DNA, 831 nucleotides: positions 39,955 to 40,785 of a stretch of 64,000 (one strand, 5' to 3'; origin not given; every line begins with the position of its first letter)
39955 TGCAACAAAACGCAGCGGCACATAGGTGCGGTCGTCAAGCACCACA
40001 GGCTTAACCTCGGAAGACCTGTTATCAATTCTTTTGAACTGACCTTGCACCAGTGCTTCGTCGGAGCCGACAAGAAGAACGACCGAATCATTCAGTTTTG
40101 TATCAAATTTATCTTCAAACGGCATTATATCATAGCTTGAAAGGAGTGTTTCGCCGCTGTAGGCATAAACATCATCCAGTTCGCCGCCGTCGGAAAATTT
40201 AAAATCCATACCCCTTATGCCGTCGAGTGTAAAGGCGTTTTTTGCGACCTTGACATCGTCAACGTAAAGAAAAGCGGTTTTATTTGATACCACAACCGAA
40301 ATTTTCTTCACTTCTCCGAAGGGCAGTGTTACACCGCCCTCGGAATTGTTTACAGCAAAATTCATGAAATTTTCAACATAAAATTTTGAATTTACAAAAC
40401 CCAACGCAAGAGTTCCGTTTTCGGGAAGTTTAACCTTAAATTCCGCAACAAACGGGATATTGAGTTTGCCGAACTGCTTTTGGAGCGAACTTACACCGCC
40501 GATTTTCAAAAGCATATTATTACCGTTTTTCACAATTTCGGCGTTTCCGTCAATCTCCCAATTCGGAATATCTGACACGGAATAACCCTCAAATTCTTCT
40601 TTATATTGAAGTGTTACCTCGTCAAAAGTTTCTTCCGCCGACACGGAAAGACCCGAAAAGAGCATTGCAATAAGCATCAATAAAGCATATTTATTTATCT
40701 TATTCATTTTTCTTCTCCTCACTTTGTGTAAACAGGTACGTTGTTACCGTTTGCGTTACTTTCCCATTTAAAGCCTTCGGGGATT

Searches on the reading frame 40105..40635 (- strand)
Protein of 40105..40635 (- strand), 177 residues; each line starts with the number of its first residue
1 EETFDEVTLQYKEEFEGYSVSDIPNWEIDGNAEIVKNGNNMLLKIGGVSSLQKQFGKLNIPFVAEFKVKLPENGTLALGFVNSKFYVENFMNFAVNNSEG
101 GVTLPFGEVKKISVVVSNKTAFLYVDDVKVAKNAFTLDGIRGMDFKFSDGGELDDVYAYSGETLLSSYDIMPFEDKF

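Call 53: search_protein_families(library=pfam, proteins=[window:40105-40635:-], max_evalue=10)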
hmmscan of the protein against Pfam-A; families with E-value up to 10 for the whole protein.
seq(177 aa): 1 family
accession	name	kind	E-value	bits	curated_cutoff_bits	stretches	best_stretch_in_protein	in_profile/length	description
PF24879.1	DUF7737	-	0.081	13.4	27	1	97-132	63-96/103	Domain of unknown function (DUF7737)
